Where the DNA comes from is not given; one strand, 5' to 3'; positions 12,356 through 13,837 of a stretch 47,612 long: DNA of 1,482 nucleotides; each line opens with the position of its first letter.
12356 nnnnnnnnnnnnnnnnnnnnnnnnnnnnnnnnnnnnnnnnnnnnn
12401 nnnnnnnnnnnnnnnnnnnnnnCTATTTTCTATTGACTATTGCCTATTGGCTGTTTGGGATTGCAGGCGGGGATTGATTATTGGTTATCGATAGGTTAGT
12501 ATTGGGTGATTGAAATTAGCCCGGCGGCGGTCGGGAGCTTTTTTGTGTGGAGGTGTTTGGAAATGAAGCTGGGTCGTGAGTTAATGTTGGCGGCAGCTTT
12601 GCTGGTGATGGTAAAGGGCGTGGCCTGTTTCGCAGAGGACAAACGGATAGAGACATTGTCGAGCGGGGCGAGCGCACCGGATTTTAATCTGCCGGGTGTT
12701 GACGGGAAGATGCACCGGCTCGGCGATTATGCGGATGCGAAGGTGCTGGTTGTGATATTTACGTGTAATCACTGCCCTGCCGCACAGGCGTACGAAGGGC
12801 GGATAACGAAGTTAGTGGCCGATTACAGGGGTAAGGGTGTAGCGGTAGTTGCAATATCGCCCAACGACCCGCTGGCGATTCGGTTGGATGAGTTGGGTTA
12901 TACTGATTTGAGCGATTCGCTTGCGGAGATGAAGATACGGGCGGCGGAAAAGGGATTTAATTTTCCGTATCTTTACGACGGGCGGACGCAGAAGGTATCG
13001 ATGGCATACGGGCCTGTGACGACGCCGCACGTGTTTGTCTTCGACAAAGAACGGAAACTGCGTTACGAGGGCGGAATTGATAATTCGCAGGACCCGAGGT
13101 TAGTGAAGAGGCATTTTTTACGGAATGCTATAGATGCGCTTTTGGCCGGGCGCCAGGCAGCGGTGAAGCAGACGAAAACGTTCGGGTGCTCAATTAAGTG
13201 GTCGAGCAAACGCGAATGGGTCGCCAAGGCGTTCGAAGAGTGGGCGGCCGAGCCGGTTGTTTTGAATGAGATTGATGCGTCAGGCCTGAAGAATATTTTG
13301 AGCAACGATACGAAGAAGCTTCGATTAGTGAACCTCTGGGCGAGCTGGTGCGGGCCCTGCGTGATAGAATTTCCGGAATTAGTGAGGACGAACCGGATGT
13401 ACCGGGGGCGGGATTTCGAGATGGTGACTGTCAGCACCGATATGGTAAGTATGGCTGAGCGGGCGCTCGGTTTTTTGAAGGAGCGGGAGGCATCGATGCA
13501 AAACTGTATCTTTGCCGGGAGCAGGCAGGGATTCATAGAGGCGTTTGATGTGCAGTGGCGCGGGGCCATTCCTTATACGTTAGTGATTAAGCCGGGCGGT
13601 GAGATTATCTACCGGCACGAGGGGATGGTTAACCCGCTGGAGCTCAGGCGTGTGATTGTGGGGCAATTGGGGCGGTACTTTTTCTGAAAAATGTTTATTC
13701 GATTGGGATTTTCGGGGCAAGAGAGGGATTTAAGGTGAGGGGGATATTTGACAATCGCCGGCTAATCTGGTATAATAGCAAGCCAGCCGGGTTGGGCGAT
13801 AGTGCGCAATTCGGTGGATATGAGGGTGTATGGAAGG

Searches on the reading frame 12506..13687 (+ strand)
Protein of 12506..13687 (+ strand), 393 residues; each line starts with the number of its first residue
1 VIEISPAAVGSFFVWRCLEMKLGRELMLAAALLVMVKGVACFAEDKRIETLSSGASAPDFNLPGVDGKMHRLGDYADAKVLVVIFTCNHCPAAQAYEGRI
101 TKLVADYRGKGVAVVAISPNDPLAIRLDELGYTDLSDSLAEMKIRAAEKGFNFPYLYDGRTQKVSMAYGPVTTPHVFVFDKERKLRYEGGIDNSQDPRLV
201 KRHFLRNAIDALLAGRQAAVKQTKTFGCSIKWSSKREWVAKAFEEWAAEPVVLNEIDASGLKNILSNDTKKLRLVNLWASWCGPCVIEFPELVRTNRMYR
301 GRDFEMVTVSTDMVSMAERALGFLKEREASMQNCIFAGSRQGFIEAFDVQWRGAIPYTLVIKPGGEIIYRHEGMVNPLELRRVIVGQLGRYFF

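Call 6: search_protein_families(library=pfam, proteins=[window:12506-13687:+], max_evalue=0.01)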
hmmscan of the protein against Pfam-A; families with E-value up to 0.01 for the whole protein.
window:12506-13687:+ (393 aa): 6 families
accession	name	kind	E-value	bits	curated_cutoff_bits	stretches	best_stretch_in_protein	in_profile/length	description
PF08534.16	Redoxin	-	5.3e-30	104.6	26.6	2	53-189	2-132/148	Redoxin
PF00578.27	AhpC-TSA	-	5e-28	98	26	2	54-187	2-123/124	AhpC/TSA family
PF13905.12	Thioredoxin_8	-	8.8e-12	45.6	27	1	271-367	2-94/94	Thioredoxin-like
PF00085.26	Thioredoxin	-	6.1e-07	29.8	23.5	1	264-314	13-61/103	Thioredoxin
PF20029.6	DUF6436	-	8.6e-06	25.9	27.3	1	79-229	21-130/133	Domain of unknown function (DUF6436)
PF13098.12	Thioredoxin_2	-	0.00011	22.9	27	0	78-192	5-96/104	Thioredoxin-like domain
